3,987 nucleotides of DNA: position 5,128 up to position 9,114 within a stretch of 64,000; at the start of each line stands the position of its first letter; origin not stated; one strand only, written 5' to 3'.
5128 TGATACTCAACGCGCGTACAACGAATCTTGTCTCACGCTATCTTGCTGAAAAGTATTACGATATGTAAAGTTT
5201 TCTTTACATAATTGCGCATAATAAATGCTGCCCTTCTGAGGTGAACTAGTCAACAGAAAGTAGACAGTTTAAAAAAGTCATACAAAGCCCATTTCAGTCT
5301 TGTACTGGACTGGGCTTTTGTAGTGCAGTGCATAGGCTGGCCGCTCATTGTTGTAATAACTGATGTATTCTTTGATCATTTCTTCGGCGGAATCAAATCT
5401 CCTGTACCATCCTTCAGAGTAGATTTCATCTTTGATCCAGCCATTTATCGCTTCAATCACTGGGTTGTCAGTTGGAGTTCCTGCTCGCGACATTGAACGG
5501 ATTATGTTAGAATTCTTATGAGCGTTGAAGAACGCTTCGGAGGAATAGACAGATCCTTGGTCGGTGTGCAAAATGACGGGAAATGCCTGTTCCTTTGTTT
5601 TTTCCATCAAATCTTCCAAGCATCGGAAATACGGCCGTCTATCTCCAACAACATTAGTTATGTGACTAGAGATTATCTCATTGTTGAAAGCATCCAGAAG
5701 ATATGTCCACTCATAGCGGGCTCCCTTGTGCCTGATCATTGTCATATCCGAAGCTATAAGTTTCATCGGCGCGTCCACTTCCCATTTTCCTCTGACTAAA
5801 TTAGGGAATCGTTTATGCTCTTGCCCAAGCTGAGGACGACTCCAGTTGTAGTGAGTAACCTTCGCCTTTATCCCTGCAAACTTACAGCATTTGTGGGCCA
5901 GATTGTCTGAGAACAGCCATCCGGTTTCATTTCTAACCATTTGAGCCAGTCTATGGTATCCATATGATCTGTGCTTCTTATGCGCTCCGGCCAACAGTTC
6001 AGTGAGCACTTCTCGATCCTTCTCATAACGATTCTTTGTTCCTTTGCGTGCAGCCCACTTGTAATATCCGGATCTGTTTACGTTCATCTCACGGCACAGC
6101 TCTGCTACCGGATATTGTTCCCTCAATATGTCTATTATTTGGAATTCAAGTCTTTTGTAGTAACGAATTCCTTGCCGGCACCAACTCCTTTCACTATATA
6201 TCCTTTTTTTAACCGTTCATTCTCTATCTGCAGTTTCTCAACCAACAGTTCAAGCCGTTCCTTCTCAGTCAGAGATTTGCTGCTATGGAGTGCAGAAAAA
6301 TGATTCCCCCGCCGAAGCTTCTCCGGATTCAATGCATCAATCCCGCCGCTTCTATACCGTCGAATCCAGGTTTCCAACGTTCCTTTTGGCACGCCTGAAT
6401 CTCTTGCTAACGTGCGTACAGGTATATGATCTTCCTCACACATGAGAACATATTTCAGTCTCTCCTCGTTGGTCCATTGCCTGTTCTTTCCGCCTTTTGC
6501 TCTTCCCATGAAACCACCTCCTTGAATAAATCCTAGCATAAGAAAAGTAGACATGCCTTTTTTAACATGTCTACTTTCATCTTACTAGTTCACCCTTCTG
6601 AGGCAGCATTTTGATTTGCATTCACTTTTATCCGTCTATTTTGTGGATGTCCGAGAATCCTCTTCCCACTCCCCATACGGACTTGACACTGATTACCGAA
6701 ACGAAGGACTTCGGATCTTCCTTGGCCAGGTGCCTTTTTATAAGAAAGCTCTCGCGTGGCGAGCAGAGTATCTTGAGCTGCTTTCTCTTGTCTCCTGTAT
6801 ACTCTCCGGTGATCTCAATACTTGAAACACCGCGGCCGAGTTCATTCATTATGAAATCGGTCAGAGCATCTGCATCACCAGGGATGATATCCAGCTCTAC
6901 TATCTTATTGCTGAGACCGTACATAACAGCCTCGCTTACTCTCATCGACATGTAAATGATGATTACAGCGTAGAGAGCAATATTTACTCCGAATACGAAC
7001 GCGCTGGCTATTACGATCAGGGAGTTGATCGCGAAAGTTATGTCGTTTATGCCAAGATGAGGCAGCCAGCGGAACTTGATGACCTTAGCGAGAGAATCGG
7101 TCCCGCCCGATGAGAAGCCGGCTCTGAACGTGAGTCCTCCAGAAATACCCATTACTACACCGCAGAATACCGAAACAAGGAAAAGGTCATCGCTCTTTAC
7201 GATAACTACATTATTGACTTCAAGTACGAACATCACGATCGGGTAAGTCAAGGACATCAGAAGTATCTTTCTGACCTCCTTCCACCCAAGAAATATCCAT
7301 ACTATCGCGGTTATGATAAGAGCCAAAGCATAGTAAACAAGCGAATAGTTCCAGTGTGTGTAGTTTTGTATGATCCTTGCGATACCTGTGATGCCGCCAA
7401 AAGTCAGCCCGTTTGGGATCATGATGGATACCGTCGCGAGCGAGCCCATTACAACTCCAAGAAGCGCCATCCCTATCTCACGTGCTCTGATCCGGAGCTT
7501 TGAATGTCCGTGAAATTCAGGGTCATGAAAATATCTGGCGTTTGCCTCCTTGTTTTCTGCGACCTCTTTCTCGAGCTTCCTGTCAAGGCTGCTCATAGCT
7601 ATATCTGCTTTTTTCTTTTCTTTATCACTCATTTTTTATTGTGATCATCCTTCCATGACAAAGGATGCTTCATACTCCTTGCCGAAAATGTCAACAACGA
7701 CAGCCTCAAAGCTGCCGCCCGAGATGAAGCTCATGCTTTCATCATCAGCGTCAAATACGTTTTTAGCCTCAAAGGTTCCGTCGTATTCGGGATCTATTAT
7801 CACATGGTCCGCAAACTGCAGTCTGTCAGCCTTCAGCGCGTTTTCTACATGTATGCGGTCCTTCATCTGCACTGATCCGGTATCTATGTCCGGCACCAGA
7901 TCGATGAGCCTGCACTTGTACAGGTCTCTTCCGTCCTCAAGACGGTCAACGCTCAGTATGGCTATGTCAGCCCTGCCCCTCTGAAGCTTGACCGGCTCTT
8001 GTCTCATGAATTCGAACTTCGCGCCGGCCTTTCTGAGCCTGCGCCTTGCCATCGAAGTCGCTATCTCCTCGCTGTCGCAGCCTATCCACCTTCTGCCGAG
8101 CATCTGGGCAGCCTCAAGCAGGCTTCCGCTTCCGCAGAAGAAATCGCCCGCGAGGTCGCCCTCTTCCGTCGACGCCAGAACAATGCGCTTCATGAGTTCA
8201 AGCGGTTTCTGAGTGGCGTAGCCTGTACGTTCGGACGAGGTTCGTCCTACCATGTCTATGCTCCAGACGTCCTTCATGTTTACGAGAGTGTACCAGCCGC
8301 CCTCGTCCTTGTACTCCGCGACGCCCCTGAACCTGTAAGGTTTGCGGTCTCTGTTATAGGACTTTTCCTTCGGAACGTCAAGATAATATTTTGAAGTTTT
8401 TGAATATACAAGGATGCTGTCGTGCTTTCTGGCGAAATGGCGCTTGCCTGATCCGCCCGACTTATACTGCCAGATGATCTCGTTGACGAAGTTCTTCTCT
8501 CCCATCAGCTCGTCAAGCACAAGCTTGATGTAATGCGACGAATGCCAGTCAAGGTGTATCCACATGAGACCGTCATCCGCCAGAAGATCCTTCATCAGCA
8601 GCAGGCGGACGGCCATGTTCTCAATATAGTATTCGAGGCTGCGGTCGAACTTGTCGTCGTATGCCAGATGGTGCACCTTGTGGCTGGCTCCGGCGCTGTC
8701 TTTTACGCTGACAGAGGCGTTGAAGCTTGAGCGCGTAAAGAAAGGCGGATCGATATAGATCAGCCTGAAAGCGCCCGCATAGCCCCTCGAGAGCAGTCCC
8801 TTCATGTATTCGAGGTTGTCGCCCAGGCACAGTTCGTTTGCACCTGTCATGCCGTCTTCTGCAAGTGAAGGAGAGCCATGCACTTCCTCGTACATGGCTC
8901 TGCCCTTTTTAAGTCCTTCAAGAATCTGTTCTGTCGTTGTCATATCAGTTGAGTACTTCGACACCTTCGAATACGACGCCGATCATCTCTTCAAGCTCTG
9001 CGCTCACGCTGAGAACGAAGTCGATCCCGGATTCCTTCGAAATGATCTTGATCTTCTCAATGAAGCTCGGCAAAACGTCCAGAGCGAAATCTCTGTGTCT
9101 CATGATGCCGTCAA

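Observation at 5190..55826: Eight copies of a 20-bp palindrome, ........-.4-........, scattered through the window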

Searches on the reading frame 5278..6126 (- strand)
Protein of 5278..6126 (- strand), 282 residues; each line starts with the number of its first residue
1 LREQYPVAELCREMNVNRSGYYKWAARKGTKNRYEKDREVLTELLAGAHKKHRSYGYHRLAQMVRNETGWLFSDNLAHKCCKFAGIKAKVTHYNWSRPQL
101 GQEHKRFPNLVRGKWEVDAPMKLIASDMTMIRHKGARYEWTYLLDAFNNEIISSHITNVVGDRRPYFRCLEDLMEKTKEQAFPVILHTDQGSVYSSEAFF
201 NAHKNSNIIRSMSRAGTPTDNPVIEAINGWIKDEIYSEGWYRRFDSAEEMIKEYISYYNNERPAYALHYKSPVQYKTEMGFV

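Call 6: search_protein_families(library=ncbifam, proteins=[window:5278-6126:-], max_evalue=0.00001)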
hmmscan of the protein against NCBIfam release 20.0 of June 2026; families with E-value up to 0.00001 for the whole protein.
window:5278-6126:- (282 aa): 2 families
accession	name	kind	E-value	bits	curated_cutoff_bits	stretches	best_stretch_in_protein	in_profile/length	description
NF033516.0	transpos_IS3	equivalog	5.2e-59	200.4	160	1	2-276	98-369/369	IS3 family transposase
NF033577.2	transpos_IS481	equivalog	3.1e-20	72.9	224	1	3-274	12-282/284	IS481 family transposase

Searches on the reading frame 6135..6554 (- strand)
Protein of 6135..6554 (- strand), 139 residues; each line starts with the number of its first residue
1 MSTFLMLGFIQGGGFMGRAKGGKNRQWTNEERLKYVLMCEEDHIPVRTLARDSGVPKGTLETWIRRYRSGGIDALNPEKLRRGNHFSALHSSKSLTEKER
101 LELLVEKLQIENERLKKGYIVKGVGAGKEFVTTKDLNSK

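Call 56: find_encoding_contigs(protein=window:6135-6554:-, flank=10000, max_places=10)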
Protein window:6135-6554:- (139 aa): 5 contigs read that carry it; 4 places shown.
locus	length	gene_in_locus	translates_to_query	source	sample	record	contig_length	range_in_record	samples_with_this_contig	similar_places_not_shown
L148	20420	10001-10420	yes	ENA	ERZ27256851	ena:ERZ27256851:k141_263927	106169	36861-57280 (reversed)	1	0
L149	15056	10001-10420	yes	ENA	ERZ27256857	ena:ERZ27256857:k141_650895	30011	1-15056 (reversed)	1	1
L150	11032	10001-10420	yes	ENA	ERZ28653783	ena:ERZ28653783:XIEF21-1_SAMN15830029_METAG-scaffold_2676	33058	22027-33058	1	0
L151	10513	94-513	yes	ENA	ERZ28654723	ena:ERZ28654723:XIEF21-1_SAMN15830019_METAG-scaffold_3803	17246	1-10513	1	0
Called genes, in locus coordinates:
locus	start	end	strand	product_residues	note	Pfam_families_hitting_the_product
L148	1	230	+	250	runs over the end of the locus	PF00528:BPD_transp_1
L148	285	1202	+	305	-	PF00763:THF_DHG_CYH, PF02882:THF_DHG_CYH_C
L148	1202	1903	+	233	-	PF04607:RelA_SpoT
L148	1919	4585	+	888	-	PF00133:tRNA-synt_1, PF09334:tRNA-synt_1g (weak), PF13603:tRNA-synt_1_2 (weak), PF09334:tRNA-synt_1g (weak), PF08264:Anticodon_1, PF10458:Val_tRNA-synt_C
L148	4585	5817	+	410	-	PF08245:Mur_ligase_M (weak), PF02875:Mur_ligase_C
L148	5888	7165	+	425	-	PF00464:SHMT, PF00155:Aminotran_1_2, PF01212:Beta_elim_lyase, PF00266:Aminotran_5 (weak)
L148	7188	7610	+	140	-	-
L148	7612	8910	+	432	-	PF01555:N6_N4_Mtase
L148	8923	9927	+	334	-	PF02588:YitT_membrane, PF10035:DUF2179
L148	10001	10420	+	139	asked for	PF13565:HTH_32 (faint), PF01527:HTH_Tnp_1 (weak), PF13384:HTH_23 (weak), PF13518:HTH_28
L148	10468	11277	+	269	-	PF00665:rve, PF13683:rve_3, PF13333:rve_2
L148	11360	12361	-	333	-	PF13482:RNase_H_2, PF03104:DNA_pol_B_exo1 (weak)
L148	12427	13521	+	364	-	PF01926:MMR_HSR1, PF02421:FeoB_N, PF06071:YchF-GTPase_C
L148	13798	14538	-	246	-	PF01790:LGT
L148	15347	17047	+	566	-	PF00072:Response_reg, PF00990:GGDEF, PF00563:EAL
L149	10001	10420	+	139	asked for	PF13565:HTH_32 (faint), PF01527:HTH_Tnp_1 (weak), PF13384:HTH_23 (weak), PF13518:HTH_28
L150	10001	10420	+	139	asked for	PF13565:HTH_32 (faint), PF01527:HTH_Tnp_1 (weak), PF13384:HTH_23 (weak), PF13518:HTH_28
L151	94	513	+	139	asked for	PF13565:HTH_32 (faint), PF01527:HTH_Tnp_1 (weak), PF13384:HTH_23 (weak), PF13518:HTH_28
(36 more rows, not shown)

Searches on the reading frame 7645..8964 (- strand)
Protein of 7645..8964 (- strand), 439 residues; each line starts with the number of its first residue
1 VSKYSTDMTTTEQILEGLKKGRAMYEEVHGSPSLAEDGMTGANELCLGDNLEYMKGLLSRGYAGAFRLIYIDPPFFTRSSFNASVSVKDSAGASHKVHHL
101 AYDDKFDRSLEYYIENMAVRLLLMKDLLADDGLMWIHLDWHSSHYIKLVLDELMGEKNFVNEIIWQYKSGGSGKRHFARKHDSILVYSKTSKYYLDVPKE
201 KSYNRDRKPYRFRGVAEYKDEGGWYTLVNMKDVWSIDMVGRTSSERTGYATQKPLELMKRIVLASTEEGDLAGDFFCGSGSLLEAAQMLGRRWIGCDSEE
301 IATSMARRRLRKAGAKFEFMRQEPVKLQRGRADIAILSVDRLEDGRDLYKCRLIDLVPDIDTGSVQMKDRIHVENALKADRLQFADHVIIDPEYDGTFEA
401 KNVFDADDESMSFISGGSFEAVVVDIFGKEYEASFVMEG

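Call 59: search_protein_families(library=pfam, proteins=[window:7645-8964:-], max_evalue=0.0001)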
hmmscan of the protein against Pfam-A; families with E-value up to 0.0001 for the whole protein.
window:7645-8964:- (439 aa): 1 family
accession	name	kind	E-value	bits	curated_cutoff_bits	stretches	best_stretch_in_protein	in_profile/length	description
PF01555.25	N6_N4_Mtase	-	4.7e-43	148.1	26.7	1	67-302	2-215/221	DNA methylase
